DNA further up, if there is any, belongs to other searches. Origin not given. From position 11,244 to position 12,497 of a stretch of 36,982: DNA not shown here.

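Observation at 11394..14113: Unassigned feeder steps: an OXC/HACL/ALS-type ThDP enzyme plus a carnitine-dehydrogenase/CRYL1-like NAD dehydrogenase where known sulfoacetaldehyde-forming enzymes would be expected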

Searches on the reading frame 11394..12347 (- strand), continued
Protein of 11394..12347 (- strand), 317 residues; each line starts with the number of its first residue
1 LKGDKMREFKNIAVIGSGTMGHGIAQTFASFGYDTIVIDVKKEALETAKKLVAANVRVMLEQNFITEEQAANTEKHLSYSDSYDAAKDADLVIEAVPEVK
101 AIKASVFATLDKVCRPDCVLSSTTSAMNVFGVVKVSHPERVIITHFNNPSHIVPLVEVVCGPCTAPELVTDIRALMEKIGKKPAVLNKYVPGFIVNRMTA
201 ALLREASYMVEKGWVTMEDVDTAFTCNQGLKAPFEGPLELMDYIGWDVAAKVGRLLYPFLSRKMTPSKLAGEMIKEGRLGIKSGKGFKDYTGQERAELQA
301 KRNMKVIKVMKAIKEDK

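Call 62: find_homologous_proteins(query=window:11394-12332:-, max_evalue=1e-30)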
Query window:11394-12332:- (312 aa): 7034 proteins with E <= 1e-30 among 8000 candidates; the best 120 are listed.
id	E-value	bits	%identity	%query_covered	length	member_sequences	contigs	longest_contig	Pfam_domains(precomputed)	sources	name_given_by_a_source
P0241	1.1e-202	690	100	100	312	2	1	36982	PF03446.22,PF00725.28,PF03807.24,PF02737.25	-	-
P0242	4.2e-170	583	83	100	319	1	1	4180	PF00070.34,PF03446.22,PF01262.28,PF00725.28,PF02737.25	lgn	-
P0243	8.7e-166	568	83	100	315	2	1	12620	PF00070.34,PF03446.22,PF01262.28,PF00725.28,PF02737.25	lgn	-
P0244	1.8e-163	561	80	100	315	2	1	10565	PF03446.22,PF01210.30,PF00725.28,PF02737.25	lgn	-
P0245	4.3e-162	556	81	100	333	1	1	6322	PF03446.22,PF00725.28,PF03807.24,PF02737.25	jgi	-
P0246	5.3e-157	540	78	100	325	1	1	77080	PF03446.22,PF03721.21,PF00725.28,PF02737.25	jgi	-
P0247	3.9e-151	520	77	99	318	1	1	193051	PF00725.28,PF02737.25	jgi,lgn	-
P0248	1.3e-149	515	74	99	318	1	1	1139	PF00725.28,PF02737.25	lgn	-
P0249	2.0e-143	495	72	99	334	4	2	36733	PF00725.28,PF02737.25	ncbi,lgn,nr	ncbi:MAG: 3-hydroxyacyl-CoA dehydrogenase family protein [Clostridia bacterium]|nr:3-hydroxyacyl-CoA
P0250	4.3e-140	484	70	99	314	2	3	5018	PF03446.22,PF00725.28,PF02737.25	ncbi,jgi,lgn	-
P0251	2.2e-138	479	70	99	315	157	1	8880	PF03446.22,PF01210.30,PF03721.21,PF00725.28,PF03807.24,PF02737.25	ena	-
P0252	1.2e-137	476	68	99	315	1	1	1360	PF03446.22,PF00725.28,PF02737.25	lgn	-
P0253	1.5e-137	476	69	99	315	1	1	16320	PF03446.22,PF00725.28,PF02737.25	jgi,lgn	-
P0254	5.0e-137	474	68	99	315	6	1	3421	PF03446.22,PF03721.21,PF00725.28,PF03807.24,PF02737.25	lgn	-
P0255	6.5e-137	474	70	99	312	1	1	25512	PF03446.22,PF00725.28,PF02737.25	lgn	-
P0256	8.8e-133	460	66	99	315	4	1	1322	PF07992.21,PF00070.34,PF03446.22,PF03721.21,PF00725.28,PF03807.24,PF02737.25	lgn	-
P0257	1.6e-132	459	65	100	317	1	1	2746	PF03446.22,PF00725.28,PF02737.25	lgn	-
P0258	5.8e-132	457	67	98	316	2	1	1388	PF00725.28,PF02737.25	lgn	-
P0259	1.9e-130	452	65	100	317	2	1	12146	PF00725.28,PF02737.25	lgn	-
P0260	2.5e-130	452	67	99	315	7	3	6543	PF03446.22,PF00725.28,PF02737.25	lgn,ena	-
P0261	2.7e-130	452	63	100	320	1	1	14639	PF03446.22,PF00725.28,PF02737.25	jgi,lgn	-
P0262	8.2e-130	450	65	100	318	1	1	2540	PF00725.28,PF02737.25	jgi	-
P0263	9.7e-129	447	64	100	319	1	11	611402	PF01210.30,PF00725.28,PF02737.25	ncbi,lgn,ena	-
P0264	1.3e-128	446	64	100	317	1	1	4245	PF00725.28,PF02737.25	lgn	-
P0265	2.7e-128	445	65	99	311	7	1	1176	PF03446.22,PF01210.30,PF00725.28,PF02737.25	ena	-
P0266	3.0e-128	445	64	100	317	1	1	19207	PF00725.28,PF02737.25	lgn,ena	-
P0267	2.0e-127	443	64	99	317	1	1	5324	PF03446.22,PF03721.21,PF00725.28,PF02737.25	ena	-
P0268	3.7e-127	442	64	99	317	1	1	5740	PF02558.23,PF03446.22,PF03721.21,PF00725.28,PF02737.25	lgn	-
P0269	4.9e-127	441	64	99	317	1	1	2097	PF03446.22,PF00725.28,PF02737.25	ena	-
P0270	6.6e-127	441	66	99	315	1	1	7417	PF03446.22,PF00725.28,PF02737.25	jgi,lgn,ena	-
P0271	2.0e-125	436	64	99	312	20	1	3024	PF00070.34,PF03446.22,PF00725.28,PF03807.24,PF02737.25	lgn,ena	-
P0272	4.2e-125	435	65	99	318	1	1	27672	PF03446.22,PF00725.28,PF03807.24,PF02737.25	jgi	-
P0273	7.6e-125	434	64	99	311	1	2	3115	PF03446.22,PF00725.28,PF02737.25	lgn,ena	-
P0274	8.3e-125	434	63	99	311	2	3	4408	PF00070.34,PF03446.22,PF01210.30,PF00725.28,PF03807.24,PF02737.25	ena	-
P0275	6.6e-124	431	62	98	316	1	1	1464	PF07992.21,PF00070.34,PF03446.22,PF01210.30,PF03721.21,PF00725.28,PF02737.25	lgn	-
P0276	5.6e-121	421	61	97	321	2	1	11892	PF03446.22,PF01210.30,PF00725.28,PF02737.25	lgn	-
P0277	3.9e-118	412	61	98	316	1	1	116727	PF03446.22,PF00725.28,PF02737.25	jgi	-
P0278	6.0e-117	408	58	97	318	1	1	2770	PF03446.22,PF00725.28,PF02737.25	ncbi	-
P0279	1.9e-116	407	58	99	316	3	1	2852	PF01210.30,PF00725.28,PF03807.24,PF02737.25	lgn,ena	-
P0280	7.0e-116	405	61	97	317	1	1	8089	PF03446.22,PF00725.28,PF02737.25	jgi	-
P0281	9.7e-116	404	60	97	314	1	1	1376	PF07992.21,PF03446.22,PF01210.30,PF00725.28,PF02737.25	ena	-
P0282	1.2e-115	404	59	100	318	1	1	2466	PF03446.22,PF01210.30,PF00725.28,PF02737.25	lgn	-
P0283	2.2e-115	403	57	97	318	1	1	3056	PF03446.22,PF00725.28,PF02737.25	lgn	-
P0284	5.5e-115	402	60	100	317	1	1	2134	PF03446.22,PF00725.28,PF02737.25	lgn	-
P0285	1.2e-114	401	61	100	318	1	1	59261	PF00725.28,PF02737.25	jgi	-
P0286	1.6e-113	397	57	97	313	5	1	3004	PF03446.22,PF01210.30,PF00725.28,PF03807.24,PF02737.25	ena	-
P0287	2.6e-113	396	57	97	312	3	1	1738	PF07992.21,PF00070.34,PF03446.22,PF01262.28,PF01210.30,PF03721.21,PF00725.28,PF03807.24,PF02737.25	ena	-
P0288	2.9e-113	396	58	97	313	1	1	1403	PF03446.22,PF01210.30,PF00725.28,PF03807.24,PF02737.25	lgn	-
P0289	3.7e-113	396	57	97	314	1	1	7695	PF03446.22,PF01210.30,PF00725.28,PF02737.25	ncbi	-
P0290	3.9e-113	396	58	97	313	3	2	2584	PF03446.22,PF01210.30,PF00725.28,PF03807.24,PF02737.25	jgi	jgi:3-hydroxyacyl-CoA dehydrogenase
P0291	8.0e-113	395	57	97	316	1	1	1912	PF00070.34,PF02558.23,PF03446.22,PF01210.30,PF00725.28,PF03807.24,PF02737.25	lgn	-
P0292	8.5e-113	395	56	97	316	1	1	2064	PF00070.34,PF03446.22,PF00725.28,PF02737.25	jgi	-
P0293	3.0e-112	393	55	99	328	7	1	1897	PF03446.22,PF02826.26,PF01210.30,PF00725.28,PF03807.24,PF02737.25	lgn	-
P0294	2.7e-111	390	57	97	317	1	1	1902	PF03721.21,PF00725.28,PF02737.25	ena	-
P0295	9.5e-111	388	56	99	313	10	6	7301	PF00070.34,PF03446.22,PF01210.30,PF00725.28,PF03807.24,PF02737.25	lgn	-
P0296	1.6e-110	387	58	99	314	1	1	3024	PF00725.28,PF02737.25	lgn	-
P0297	2.1e-110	387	54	98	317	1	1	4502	PF01210.30,PF00725.28,PF02737.25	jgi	jgi:3-hydroxybutyryl-CoA dehydrogenase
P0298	9.0e-110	385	57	97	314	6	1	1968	PF07992.21,PF00070.34,PF03446.22,PF01210.30,PF03721.21,PF00725.28,PF03807.24,PF02737.25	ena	-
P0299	1.6e-107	377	57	100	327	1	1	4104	PF00725.28,PF02737.25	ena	-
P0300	9.0e-106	372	53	97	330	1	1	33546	PF00725.28,PF02737.25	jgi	-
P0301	6.9e-104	365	53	100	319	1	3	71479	PF00725.28,PF02737.25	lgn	-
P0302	3.0e-103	363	54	97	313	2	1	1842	PF03446.22,PF00725.28,PF02737.25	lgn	-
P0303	3.9e-103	363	55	96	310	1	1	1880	PF01210.30,PF00725.28,PF02737.25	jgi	jgi:3-hydroxybutyryl-CoA dehydrogenase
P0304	4.8e-103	363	53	98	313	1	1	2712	PF01210.30,PF00725.28,PF02737.25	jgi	-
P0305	1.0e-102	361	54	98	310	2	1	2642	PF01210.30,PF00725.28,PF02737.25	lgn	-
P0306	1.7e-101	357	53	98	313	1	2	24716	PF02254.25,PF03446.22,PF00725.28,PF02737.25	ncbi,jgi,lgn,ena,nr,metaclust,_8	ncbi:MAG: 3-hydroxyacyl-CoA dehydrogenase family protein [Syntrophomonadaceae bacterium]|jgi:3-hydro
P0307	2.6e-98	347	50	99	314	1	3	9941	PF01262.28,PF01210.30,PF00725.28,PF02737.25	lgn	-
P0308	2.7e-98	347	51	98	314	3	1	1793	PF01210.30,PF00725.28,PF02737.25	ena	-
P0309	4.1e-98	346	52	97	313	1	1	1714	PF00725.28,PF02737.25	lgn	-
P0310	9.3e-95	335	50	97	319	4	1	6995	PF00725.28,PF02737.25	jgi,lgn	jgi:3-hydroxybutyryl-CoA dehydrogenase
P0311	2.8e-94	334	55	84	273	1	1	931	PF00725.28,PF02737.25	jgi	jgi:3-hydroxybutyryl-CoA dehydrogenase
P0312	4.8e-94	333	50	100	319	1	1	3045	PF03446.22,PF00725.28,PF02737.25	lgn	-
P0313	5.9e-93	329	49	97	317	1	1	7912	PF03446.22,PF01210.30,PF00725.28,PF02737.25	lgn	-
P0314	3.5e-92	327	49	99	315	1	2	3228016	PF00725.28,PF02737.25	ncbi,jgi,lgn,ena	ncbi:3-hydroxyacyl-CoA dehydrogenase family protein [Syntrophomonas curvata]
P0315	1.0e-91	325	45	98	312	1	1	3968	PF03446.22,PF00725.28,PF02737.25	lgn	-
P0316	1.7e-91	325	74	66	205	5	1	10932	PF07992.21,PF03446.22,PF03721.21,PF03807.24,PF02737.25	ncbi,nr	ncbi:MAG: 3-hydroxyacyl-CoA dehydrogenase family protein, partial [Peptococcaceae bacterium]|nr:3-hy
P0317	2.3e-85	305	63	71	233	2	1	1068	PF03446.22,PF01210.30,PF00725.28,PF02737.25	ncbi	-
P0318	1.6e-84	302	46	97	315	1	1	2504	PF00725.28,PF02737.25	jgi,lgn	jgi:3-hydroxybutyryl-CoA dehydrogenase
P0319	1.1e-83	299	44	99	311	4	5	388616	PF00725.28,PF02737.25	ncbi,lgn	ncbi:MAG: 3-hydroxyacyl-CoA dehydrogenase family protein [Syntrophomonadaceae bacterium]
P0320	7.4e-83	296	47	97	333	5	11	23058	PF03446.22,PF00725.28,PF02737.25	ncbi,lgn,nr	ncbi:MAG: 3-hydroxyacyl-CoA dehydrogenase family protein [Syntrophaceae bacterium]|nr:3-hydroxyacyl-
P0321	8.6e-83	296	44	97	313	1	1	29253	PF03446.22,PF00725.28,PF02737.25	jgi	-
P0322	1.5e-82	295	45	98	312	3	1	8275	PF03446.22,PF00725.28,PF02737.25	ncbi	-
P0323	1.8e-82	295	45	93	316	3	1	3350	PF00725.28,PF02737.25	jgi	-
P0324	7.0e-82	293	46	99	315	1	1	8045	PF00725.28,PF02737.25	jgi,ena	-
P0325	3.8e-81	291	45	98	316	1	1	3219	PF00725.28,PF02737.25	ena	-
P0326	1.5e-80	289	65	62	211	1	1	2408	PF00725.28,PF02737.25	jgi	-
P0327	2.3e-80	288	44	96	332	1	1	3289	PF00725.28,PF02737.25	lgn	-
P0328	4.7e-80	287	45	93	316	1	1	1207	PF00725.28,PF02737.25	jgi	-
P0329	4.3e-78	281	44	99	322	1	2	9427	PF00725.28,PF02737.25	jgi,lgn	jgi:3-hydroxyacyl-CoA dehydrogenase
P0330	1.5e-77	279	44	93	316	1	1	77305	PF00725.28,PF02737.25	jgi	jgi:3-hydroxybutyryl-CoA dehydrogenase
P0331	2.0e-77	279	42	96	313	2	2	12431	PF00725.28,PF02737.25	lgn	-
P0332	3.0e-77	278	43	93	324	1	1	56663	PF00725.28,PF02737.25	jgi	jgi:3-hydroxybutyryl-CoA dehydrogenase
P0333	5.2e-77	277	44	93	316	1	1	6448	PF00725.28,PF02737.25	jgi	jgi:3-hydroxybutyryl-CoA dehydrogenase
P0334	6.2e-77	277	72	59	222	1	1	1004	PF03446.22,PF03721.21,PF02737.25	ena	-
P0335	1.5e-76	276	43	99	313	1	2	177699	PF03446.22,PF00725.28,PF02737.25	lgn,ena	-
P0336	2.5e-76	275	41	99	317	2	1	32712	PF00725.28,PF02737.25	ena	-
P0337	3.8e-76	274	33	92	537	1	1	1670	PF00725.28,PF02737.25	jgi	jgi:3-hydroxybutyryl-CoA dehydrogenase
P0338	5.4e-76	274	43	97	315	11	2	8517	PF00725.28,PF02737.25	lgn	-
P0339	1.3e-75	273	42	99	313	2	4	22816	PF00725.28,PF02737.25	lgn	-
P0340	2.5e-75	272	43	93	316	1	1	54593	PF00725.28,PF02737.25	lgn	-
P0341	4.5e-75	271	40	97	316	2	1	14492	PF00725.28,PF02737.25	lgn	-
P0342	5.0e-75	271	45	97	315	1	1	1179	PF00725.28,PF02737.25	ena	-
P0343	1.6e-74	269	51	77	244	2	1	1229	PF00725.28,PF02737.25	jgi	jgi:3-hydroxybutyryl-CoA dehydrogenase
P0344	2.2e-73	265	44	99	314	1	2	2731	PF03446.22,PF00725.28,PF02737.25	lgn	-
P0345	4.7e-71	258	40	96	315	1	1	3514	PF03446.22,PF00725.28,PF02737.25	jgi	jgi:3-hydroxybutyryl-CoA dehydrogenase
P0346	1.8e-70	256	41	98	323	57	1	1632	PF00725.28,PF02737.25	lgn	-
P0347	4.1e-69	251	38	99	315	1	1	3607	PF03446.22,PF00725.28,PF02737.25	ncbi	ncbi:MAG: 3-hydroxyacyl-CoA dehydrogenase family protein [Pseudomonadota bacterium]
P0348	4.3e-69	251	53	69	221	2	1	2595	PF00725.28,PF02737.25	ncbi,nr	ncbi:MAG TPA: 3-hydroxyacyl-CoA dehydrogenase NAD-binding domain-containing protein, partial [Syntro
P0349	3.6e-68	248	41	99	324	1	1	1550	PF03446.22,PF00725.28,PF02737.25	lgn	-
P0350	6.4e-68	247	42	99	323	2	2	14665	PF03446.22,PF00725.28,PF02737.25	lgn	-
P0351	1.0e-67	247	40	99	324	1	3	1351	PF00725.28,PF02737.25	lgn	-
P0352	2.6e-67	245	40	99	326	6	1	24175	PF01210.30,PF00725.28,PF02737.25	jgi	jgi:3-hydroxybutyryl-CoA dehydrogenase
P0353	2.8e-66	242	39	99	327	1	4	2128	PF00725.28,PF02737.25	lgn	-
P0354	5.2e-66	241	40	96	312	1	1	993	PF03446.22,PF01210.30,PF03721.21,PF00725.28,PF02737.25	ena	-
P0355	7.3e-66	241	38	99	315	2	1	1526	PF03446.22,PF00725.28,PF02737.25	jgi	jgi:3-hydroxybutyryl-CoA dehydrogenase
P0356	2.9e-65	239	41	99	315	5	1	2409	PF03446.22,PF01210.30,PF00725.28,PF03807.24,PF02737.25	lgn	-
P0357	1.3e-64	236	38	98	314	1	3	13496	PF03446.22,PF01210.30,PF00725.28,PF02737.25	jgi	jgi:3-hydroxybutyryl-CoA dehydrogenase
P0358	3.9e-64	235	38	96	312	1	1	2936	PF03446.22,PF01210.30,PF00725.28,PF02737.25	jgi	-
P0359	3.9e-63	232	39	90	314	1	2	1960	PF03446.22,PF00725.28,PF02737.25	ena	-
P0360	4.4e-63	231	38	98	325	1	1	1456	PF03446.22,PF00725.28,PF02737.25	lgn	-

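Call 63: find_encoding_contigs(protein=P0314, flank=9000, max_places=1)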
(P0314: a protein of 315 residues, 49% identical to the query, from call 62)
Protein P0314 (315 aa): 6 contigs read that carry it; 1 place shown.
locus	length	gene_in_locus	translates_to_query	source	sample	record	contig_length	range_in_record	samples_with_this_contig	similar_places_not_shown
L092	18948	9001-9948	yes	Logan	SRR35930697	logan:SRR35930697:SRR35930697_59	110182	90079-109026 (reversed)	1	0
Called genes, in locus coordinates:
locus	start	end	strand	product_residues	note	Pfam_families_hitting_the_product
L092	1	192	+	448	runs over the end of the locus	?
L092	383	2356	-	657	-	PF01590:GAF (weak), PF00158:Sigma54_activat, PF14532:Sigma54_activ_2, PF07724:AAA_2, PF07728:AAA_5, PF25601:AAA_lid_14, PF02954:HTH_8, PF18024:HTH_50 (weak), +3 more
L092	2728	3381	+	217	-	PF17213:Hydin_ADK (faint), PF00406:ADK, PF13207:AAA_17, PF05191:ADK_lid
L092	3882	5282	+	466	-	PF11794:HpaB_N, PF03241:HpaB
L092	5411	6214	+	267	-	PF00753:Lactamase_B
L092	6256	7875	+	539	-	PF00501:AMP-binding, PF13193:AMP-binding_C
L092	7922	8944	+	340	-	PF02558:ApbA, PF03721:UDPG_MGDP_dh_N (weak), PF08546:ApbA_C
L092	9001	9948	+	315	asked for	PF02737:3HCDH_N, PF00725:3HCDH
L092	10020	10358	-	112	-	PF10710:DUF2512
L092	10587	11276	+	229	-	PF04239:DUF421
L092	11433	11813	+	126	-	PF14276:DUF4363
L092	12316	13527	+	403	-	PF01070:FMN_dh (faint), PF01180:DHO_dh, PF01207:Dus, PF13237:Fer4_10 (weak), PF14697:Fer4_21, PF12838:Fer4_7, PF12837:Fer4_6 (weak), PF00037:Fer4 (weak), +2 more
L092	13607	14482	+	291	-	PF00941:FAD_binding_5, PF03450:CO_deh_flav_C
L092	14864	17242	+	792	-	PF01315:Ald_Xan_dh_C, PF02738:MoCoBD_1, PF20256:MoCoBD_2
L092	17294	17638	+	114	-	PF12973:Cupin_7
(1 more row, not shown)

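Call 64: find_encoding_contigs(protein=P0320, flank=9000, max_places=1)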
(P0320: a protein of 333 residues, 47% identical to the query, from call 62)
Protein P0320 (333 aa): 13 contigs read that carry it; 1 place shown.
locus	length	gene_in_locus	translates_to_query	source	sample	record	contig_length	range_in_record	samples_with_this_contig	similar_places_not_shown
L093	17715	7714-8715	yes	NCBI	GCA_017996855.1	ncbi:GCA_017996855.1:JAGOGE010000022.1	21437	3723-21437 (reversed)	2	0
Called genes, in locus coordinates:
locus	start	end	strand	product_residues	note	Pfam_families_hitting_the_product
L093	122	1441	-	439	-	PF13482:RNase_H_2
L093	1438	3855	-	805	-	PF00270:DEAD, PF04851:ResIII (weak), PF00271:Helicase_C, PF22982:WHD_HRQ1, PF09369:MZB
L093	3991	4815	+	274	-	PF12797:Fer4_2 (faint), PF12837:Fer4_6 (faint), PF12838:Fer4_7, PF13187:Fer4_9, PF13237:Fer4_10 (weak), PF14697:Fer4_21 (weak), PF00037:Fer4 (weak), PF00881:Nitroreductase, +1 more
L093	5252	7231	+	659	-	PF16177:ACAS_N, PF00501:AMP-binding, PF13193:AMP-binding_C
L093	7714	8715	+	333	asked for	PF02737:3HCDH_N, PF03446:NAD_binding_2 (weak), PF00725:3HCDH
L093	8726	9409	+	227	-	PF00392:GntR, PF07729:FCD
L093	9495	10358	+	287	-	PF02653:BPD_transp_2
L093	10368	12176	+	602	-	PF02653:BPD_transp_2, PF00005:ABC_tran, PF13304:AAA_21 (faint), PF12399:BCA_ABC_TP_C (weak)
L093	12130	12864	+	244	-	PF00005:ABC_tran, PF13304:AAA_21 (faint)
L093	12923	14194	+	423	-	PF13433:Peripla_BP_5, PF13458:Peripla_BP_6, PF01094:ANF_receptor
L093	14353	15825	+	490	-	PF11794:HpaB_N, PF03241:HpaB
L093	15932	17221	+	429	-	PF02515:CoA_transf_3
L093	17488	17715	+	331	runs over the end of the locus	PF08240:ADH_N, PF00107:ADH_zinc_N, PF13602:ADH_zinc_N_2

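Call 65: find_encoding_contigs(protein=P0335, flank=9000, max_places=1)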
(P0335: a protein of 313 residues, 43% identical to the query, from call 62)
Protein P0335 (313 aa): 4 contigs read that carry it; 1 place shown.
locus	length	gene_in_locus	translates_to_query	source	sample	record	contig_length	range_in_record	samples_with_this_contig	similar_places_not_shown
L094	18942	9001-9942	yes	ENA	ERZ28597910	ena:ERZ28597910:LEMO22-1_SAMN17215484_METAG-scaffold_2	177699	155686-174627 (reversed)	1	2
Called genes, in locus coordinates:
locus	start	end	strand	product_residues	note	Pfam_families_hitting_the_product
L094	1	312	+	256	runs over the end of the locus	PF01012:ETF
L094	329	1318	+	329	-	PF01012:ETF, PF00766:ETF_alpha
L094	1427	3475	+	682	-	PF13183:Fer4_8 (weak), PF13237:Fer4_10 (faint), PF02754:CCG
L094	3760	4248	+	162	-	-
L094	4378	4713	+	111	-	PF00724:Oxidored_FMN (weak)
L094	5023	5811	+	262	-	PF00106:adh_short, PF08659:KR, PF13561:adh_short_C2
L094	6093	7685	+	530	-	PF00501:AMP-binding, PF13193:AMP-binding_C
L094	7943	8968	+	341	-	PF01210:NAD_Gly3P_dh_N (weak), PF02558:ApbA, PF03721:UDPG_MGDP_dh_N (faint), PF08546:ApbA_C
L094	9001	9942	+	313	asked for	PF02737:3HCDH_N, PF03446:NAD_binding_2 (weak), PF00725:3HCDH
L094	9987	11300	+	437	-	-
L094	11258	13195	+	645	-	PF02770:Acyl-CoA_dh_M, PF00441:Acyl-CoA_dh_1, PF08028:Acyl-CoA_dh_2 (weak), PF22924:ACOX_C_alpha1, PF12806:Acyl-CoA_dh_C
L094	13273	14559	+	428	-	PF02515:CoA_transf_3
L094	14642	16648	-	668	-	PF00158:Sigma54_activat, PF14532:Sigma54_activ_2, PF07728:AAA_5 (faint), PF01078:Mg_chelatase (weak), PF25601:AAA_lid_14, PF02954:HTH_8, PF18024:HTH_50 (weak)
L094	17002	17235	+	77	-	PF18912:DZR_2 (faint), PF13240:Zn_Ribbon_1 (weak), PF13248:Zn_ribbon_3 (faint), PF24463:DUF7577 (weak), PF12773:DZR, PF10571:UPF0547 (weak), PF13240:Zn_Ribbon_1 (weak)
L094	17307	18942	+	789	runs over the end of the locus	PF04879:Molybdop_Fe4S4, PF00384:Molybdopterin, PF01568:Molydop_binding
